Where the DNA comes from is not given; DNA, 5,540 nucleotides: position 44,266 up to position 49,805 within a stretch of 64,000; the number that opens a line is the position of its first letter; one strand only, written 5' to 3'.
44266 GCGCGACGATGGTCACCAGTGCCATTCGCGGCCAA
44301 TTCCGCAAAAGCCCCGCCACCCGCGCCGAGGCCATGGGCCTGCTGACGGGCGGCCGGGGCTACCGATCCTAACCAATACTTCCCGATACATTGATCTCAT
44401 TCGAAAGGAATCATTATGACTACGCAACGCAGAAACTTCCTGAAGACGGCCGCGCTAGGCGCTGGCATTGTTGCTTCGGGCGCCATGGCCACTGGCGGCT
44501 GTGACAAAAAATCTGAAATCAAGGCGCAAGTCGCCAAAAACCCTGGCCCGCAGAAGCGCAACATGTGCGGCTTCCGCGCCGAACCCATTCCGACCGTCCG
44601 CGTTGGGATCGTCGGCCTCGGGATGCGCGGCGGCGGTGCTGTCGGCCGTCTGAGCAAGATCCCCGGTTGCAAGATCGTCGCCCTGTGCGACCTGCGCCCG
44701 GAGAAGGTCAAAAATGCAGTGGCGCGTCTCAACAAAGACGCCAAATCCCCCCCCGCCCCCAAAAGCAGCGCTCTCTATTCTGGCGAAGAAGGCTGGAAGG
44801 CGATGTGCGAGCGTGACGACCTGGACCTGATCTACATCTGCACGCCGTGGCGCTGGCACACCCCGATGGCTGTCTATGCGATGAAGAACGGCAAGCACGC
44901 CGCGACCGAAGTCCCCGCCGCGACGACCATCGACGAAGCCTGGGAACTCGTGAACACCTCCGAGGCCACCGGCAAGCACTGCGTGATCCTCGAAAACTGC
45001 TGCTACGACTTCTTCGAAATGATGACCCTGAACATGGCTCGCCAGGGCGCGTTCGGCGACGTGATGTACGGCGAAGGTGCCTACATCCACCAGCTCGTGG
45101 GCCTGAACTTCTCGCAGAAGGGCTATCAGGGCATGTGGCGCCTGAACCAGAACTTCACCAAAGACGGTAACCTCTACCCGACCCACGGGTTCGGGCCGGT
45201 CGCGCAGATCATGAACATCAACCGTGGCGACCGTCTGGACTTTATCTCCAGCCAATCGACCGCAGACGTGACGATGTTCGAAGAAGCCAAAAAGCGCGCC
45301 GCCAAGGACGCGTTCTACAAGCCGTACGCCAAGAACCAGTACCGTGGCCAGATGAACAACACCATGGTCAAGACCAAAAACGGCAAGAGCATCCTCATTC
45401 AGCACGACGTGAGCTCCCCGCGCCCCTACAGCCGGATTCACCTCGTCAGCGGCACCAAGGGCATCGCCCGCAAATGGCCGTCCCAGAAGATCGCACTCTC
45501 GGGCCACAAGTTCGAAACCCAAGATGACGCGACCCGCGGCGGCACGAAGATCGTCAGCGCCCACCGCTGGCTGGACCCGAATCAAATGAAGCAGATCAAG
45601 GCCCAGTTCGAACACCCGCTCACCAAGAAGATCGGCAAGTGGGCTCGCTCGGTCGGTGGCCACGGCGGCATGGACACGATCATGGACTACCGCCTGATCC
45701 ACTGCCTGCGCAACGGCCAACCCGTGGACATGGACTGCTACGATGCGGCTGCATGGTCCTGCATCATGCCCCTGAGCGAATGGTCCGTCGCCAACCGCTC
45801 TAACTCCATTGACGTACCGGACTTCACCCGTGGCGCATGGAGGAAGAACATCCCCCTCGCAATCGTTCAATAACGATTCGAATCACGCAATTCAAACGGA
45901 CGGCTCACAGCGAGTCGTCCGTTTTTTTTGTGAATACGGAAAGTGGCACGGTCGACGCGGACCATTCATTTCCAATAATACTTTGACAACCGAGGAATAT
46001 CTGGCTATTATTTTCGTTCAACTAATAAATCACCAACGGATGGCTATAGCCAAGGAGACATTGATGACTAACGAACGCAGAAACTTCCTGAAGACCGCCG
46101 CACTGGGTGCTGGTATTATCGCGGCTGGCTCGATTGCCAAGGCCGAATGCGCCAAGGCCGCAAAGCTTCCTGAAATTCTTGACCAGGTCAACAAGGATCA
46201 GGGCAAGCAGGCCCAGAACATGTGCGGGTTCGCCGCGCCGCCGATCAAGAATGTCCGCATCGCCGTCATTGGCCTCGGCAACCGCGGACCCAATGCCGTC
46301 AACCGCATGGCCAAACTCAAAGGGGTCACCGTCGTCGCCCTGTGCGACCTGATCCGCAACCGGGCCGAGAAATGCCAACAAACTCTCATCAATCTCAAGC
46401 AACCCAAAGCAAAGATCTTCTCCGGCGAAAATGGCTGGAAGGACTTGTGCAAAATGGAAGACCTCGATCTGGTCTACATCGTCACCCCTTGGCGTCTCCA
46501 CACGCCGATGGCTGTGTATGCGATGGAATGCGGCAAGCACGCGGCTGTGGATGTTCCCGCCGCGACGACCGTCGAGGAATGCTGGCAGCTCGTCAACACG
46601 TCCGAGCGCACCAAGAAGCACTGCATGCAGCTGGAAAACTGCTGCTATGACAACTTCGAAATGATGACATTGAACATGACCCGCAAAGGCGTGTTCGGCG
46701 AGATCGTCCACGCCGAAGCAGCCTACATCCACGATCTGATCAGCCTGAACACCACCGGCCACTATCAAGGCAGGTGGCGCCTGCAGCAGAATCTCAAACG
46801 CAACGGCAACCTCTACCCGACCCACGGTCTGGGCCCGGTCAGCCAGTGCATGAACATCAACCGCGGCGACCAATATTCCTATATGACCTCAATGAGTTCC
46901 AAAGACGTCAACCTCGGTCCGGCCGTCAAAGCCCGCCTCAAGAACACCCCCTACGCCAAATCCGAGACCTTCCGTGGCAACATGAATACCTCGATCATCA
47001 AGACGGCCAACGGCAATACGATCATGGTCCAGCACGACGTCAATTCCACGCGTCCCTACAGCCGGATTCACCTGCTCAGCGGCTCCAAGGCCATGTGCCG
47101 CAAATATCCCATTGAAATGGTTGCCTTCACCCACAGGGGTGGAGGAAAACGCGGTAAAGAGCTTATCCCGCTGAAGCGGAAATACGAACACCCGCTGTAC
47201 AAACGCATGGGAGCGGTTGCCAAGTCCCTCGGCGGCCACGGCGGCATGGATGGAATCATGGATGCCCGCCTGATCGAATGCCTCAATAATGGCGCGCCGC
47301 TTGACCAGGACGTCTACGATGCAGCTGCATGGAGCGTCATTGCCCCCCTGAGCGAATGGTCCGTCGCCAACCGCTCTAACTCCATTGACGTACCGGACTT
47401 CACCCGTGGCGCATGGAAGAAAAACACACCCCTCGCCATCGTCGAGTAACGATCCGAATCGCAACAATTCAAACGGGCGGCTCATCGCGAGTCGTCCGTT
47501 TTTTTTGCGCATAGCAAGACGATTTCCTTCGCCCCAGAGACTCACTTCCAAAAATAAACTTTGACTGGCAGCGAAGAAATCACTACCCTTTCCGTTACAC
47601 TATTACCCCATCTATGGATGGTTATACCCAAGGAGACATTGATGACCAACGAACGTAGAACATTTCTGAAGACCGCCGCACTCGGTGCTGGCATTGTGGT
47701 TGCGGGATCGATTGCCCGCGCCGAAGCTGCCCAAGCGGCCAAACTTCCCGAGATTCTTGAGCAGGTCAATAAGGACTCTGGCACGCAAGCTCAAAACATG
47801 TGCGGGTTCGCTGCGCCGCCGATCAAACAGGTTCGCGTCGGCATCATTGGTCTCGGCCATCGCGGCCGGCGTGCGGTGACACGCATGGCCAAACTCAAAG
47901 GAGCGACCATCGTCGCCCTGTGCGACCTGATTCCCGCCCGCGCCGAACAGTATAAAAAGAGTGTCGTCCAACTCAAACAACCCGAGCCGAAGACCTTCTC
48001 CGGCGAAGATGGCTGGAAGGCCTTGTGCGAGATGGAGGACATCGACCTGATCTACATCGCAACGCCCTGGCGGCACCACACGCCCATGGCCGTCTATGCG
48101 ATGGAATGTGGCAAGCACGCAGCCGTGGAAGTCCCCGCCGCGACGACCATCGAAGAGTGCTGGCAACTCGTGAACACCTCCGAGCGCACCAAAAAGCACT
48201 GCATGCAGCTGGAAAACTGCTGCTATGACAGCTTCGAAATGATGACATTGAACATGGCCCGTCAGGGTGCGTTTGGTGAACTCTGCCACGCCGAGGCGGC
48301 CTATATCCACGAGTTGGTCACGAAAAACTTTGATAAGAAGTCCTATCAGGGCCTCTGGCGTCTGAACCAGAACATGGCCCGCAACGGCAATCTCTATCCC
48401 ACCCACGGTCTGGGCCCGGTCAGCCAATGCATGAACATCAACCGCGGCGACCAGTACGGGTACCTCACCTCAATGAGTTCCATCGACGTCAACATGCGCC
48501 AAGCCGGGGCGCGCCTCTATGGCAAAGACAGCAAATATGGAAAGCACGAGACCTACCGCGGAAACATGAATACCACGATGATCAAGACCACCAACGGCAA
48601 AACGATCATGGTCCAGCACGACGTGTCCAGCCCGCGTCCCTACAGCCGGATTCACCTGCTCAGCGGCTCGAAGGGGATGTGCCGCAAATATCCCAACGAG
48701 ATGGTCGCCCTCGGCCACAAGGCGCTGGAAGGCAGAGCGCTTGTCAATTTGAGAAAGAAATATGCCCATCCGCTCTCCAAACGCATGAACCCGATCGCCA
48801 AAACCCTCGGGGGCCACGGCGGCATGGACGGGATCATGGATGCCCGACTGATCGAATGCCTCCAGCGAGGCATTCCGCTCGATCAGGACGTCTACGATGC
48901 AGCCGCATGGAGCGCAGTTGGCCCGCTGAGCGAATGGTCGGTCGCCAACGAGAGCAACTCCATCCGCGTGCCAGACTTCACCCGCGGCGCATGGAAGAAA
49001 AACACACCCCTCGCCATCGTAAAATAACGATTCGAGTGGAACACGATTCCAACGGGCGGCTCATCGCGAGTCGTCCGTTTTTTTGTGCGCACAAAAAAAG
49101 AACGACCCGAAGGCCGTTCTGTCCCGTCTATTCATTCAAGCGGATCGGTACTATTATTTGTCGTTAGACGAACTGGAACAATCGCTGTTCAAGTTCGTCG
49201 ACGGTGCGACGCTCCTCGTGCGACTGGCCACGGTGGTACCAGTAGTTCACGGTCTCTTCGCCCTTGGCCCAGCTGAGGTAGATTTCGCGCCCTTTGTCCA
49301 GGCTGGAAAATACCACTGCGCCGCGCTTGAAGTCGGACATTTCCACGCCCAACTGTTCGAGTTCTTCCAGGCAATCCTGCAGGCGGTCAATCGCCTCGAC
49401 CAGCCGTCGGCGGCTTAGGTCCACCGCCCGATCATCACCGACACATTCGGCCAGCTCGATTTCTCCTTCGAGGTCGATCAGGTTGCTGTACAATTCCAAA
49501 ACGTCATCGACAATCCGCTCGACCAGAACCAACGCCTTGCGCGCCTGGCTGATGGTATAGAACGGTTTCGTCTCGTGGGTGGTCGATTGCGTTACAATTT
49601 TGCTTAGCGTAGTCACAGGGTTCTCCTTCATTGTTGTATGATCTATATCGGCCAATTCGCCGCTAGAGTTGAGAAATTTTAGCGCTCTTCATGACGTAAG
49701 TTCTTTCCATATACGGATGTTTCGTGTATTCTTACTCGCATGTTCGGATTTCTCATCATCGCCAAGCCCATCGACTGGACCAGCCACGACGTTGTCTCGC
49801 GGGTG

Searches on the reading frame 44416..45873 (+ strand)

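Call 95: search_protein_families(library=pfam, proteins=[window:44416-45873:+], max_evalue=0.0001)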
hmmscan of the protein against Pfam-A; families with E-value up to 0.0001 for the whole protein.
window:44416-45873:+ (485 aa): 2 families
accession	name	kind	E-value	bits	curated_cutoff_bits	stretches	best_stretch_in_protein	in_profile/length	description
PF21252.2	Glyco_hydro_109_C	-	2.8e-40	138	27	1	202-361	1-174/187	Glycosyl hydrolase 109, C-terminal domain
PF01408.29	GFO_IDH_MocA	-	1.4e-12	48.8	24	1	61-189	1-116/120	Oxidoreductase family, NAD-binding Rossmann fold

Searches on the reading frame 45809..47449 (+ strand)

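Call 95: search_protein_families(library=pfam, proteins=[window:45809-47449:+], max_evalue=0.0001)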
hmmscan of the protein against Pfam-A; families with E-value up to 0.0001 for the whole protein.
window:45809-47449:+ (546 aa): 2 families
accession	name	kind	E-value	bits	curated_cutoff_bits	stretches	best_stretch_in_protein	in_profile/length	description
PF21252.2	Glyco_hydro_109_C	-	1.2e-43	149.1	27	1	285-433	1-164/187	Glycosyl hydrolase 109, C-terminal domain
PF01408.29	GFO_IDH_MocA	-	1.2e-14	55.5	24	1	149-273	1-117/120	Oxidoreductase family, NAD-binding Rossmann fold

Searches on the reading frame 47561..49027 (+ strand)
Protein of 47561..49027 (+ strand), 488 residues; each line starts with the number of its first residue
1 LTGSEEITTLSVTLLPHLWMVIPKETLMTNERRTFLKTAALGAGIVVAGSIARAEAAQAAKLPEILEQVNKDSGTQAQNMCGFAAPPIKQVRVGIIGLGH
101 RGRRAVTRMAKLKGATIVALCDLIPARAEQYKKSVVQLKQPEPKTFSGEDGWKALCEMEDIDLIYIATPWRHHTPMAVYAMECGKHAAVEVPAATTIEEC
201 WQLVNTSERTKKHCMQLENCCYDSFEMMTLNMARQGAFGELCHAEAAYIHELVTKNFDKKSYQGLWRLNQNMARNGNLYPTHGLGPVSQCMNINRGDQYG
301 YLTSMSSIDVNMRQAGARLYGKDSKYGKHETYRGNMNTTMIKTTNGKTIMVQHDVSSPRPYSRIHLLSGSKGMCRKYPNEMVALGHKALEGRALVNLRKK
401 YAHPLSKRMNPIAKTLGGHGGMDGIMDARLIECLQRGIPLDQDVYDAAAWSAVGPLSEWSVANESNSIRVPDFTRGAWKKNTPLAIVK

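Call 95: search_protein_families(library=pfam, proteins=[window:47561-49027:+], max_evalue=0.0001)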
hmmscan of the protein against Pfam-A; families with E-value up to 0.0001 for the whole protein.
window:47561-49027:+ (488 aa): 2 families
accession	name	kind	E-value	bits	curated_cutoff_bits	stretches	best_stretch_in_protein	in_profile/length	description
PF21252.2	Glyco_hydro_109_C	-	1.8e-45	155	27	1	227-380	1-167/187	Glycosyl hydrolase 109, C-terminal domain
PF01408.29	GFO_IDH_MocA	-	3.5e-15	57.2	24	1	91-215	1-117/120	Oxidoreductase family, NAD-binding Rossmann fold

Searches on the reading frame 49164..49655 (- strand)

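Call 95: search_protein_families(library=pfam, proteins=[window:49164-49655:-], max_evalue=0.0001)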
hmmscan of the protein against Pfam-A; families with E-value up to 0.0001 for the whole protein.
window:49164-49655:- (163 aa): 1 family
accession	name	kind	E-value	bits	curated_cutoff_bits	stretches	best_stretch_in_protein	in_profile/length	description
PF09969.14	DUF2203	-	7.7e-20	72.3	24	1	32-151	2-121/122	Uncharacterized conserved protein (DUF2203)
